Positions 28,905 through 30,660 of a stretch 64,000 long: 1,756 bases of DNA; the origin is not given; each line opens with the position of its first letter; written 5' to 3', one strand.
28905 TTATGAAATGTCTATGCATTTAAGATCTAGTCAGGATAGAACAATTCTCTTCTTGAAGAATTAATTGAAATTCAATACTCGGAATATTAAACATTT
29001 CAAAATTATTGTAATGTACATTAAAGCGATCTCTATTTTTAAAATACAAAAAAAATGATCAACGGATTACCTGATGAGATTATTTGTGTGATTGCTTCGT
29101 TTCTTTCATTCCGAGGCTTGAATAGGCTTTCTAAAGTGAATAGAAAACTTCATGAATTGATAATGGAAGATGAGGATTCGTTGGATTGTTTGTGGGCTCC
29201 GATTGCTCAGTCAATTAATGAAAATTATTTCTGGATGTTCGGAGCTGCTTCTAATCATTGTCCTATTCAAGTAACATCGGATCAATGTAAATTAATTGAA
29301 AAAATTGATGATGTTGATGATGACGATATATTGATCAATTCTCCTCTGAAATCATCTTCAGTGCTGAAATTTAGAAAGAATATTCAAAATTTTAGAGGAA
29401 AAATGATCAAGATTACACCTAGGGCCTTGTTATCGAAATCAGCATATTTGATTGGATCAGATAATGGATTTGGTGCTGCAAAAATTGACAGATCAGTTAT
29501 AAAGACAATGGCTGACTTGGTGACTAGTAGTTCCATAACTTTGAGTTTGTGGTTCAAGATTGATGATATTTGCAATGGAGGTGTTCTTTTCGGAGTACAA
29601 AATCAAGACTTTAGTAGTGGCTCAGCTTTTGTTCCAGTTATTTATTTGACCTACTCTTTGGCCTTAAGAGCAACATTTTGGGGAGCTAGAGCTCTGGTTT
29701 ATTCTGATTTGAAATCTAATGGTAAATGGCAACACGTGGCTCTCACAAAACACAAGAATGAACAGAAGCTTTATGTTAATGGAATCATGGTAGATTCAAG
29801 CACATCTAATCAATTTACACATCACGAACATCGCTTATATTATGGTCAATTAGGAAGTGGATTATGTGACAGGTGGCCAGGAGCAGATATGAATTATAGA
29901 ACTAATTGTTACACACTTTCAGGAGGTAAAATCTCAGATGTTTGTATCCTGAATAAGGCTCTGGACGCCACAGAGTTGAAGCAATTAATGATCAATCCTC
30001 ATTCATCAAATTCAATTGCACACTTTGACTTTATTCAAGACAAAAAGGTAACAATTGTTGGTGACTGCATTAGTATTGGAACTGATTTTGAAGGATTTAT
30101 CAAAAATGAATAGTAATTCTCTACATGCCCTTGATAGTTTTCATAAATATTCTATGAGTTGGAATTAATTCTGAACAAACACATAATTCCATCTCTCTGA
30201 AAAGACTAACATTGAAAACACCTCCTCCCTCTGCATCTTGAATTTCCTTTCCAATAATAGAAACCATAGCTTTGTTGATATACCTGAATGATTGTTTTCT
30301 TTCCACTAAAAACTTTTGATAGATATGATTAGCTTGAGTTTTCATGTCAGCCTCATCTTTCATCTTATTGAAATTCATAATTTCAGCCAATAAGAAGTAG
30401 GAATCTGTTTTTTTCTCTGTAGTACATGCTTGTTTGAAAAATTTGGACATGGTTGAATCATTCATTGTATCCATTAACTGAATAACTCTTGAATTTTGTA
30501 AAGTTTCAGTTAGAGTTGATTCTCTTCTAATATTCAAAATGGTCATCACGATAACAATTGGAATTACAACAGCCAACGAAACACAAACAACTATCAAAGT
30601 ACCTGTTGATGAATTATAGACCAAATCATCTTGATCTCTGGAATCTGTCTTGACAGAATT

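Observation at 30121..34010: Divergently transcribed pair: single-pass transmembrane RGS-domain receptor and orphan 7TM receptor with Cys-rich ectodomain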

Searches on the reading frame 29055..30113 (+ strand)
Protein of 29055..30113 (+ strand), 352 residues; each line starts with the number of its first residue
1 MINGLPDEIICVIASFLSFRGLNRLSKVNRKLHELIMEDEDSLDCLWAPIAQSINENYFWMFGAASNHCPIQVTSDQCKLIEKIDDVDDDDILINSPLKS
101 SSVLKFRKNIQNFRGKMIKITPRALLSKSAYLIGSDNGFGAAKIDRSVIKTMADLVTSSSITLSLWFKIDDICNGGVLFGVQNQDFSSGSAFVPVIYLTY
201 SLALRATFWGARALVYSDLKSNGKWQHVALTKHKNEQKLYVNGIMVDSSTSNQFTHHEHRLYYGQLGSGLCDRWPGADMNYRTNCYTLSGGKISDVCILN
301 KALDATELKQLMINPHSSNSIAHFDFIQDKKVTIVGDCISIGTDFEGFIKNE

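Call 3: search_protein_families(library=pfam, proteins=[window:29055-30113:+], max_evalue=1)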
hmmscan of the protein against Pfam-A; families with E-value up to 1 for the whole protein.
window:29055-30113:+ (352 aa): 10 families
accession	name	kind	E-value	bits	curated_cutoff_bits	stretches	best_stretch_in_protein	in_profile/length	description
PF13385.13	Laminin_G_3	-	1.8e-13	51.3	27.6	1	150-308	8-150/151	Concanavalin A-like lectin/glucanases superfamily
PF12937.12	F-box-like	-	4.1e-06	26.9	24.3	1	2-39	1-38/47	F-box-like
PF00646.38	F-box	-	2.5e-05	24.4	20.5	1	3-37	2-36/43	F-box domain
PF15966.10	F-box_4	-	0.021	15.2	32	1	3-35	6-38/116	F-box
PF03951.24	Gln-synt_N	-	0.031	14.3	33.4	1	222-256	13-47/82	Glutamine synthetase, beta-Grasp domain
PF02973.23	Sialidase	-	0.038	13.9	26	1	215-309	95-182/189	Sialidase, N-terminal domain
PF06439.18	3keto-disac_hyd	-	0.046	14.2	26.8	1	150-251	40-153/187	3-keto-disaccharide hydrolase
PF00054.30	Laminin_G_1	-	0.088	13.5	24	1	209-266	39-100/131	Laminin G domain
PF02210.31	Laminin_G_2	-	0.13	13.1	22.9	1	221-266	51-99/126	Laminin G domain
PF00426.25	VP4_haemagglut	-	0.2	11.9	25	0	207-263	56-112/160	Outer Capsid protein VP4 (Hemagglutinin) Concanavalin-like domain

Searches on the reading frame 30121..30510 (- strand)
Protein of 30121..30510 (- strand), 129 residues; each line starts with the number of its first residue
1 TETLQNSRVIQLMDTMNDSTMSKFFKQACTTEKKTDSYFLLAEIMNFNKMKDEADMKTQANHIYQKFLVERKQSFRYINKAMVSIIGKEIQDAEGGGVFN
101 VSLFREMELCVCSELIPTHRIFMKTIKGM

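Call 45: search_solved_structures(query=window:30121-30510:-, max_evalue=1, show_alignments=2)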
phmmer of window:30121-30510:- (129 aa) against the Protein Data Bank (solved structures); distinct sequences matched with E-value up to 1: 24.
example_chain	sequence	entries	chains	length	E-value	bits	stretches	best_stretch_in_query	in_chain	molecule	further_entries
9y49_AB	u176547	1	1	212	0.12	15.8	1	31-127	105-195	40S ribosomal protein S3a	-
6xa1_SB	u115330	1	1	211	0.12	15.7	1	31-127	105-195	40S ribosomal protein S3a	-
6zvj_p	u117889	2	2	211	0.12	15.7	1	31-127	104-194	40S ribosomal protein S3a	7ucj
6gz3_BB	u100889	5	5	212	0.12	15.7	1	31-127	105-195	40S ribosomal protein S3a | ribosomal protein eS1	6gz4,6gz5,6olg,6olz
11hg_AS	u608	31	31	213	0.13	15.7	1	31-127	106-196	40S ribosomal protein S3a | eS1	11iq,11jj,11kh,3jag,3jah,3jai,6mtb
6ole_SB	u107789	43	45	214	0.13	15.7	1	31-127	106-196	40S ribosomal protein S3a | Small ribosomal subunit protein eS1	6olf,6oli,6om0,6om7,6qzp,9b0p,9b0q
9y4g_AB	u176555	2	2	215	0.13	15.7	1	31-127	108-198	40S ribosomal protein S3a | Small ribosomal subunit protein eS1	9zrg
9y42_BB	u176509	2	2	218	0.13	15.6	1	31-127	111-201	40S ribosomal protein S3a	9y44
6lp3_A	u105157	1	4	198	0.14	15.6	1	5-58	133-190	Uncharacterized protein YMR124W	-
8g5z_SB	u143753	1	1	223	0.14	15.5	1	31-127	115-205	40S ribosomal protein S3a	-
22tu_SB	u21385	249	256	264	0.21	15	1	31-127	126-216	40S ribosomal protein S3a | 40S RIBOSOMAL PROTEIN ES27 | 40S RIBOSOMAL PROTEIN ES1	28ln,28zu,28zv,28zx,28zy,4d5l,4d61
7qgg_SB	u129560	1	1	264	0.21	15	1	31-127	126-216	40S ribosomal protein S3a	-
7cpu_SB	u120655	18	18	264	0.21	15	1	31-127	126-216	40S ribosomal protein S3a | Small ribosomal subunit protein eS1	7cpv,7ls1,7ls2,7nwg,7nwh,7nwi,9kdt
9bdp_AS25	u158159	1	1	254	0.25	14.7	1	31-127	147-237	40S ribosomal protein S25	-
3jaj_SB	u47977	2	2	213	0.27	14.7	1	32-127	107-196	Ribosomal protein eS1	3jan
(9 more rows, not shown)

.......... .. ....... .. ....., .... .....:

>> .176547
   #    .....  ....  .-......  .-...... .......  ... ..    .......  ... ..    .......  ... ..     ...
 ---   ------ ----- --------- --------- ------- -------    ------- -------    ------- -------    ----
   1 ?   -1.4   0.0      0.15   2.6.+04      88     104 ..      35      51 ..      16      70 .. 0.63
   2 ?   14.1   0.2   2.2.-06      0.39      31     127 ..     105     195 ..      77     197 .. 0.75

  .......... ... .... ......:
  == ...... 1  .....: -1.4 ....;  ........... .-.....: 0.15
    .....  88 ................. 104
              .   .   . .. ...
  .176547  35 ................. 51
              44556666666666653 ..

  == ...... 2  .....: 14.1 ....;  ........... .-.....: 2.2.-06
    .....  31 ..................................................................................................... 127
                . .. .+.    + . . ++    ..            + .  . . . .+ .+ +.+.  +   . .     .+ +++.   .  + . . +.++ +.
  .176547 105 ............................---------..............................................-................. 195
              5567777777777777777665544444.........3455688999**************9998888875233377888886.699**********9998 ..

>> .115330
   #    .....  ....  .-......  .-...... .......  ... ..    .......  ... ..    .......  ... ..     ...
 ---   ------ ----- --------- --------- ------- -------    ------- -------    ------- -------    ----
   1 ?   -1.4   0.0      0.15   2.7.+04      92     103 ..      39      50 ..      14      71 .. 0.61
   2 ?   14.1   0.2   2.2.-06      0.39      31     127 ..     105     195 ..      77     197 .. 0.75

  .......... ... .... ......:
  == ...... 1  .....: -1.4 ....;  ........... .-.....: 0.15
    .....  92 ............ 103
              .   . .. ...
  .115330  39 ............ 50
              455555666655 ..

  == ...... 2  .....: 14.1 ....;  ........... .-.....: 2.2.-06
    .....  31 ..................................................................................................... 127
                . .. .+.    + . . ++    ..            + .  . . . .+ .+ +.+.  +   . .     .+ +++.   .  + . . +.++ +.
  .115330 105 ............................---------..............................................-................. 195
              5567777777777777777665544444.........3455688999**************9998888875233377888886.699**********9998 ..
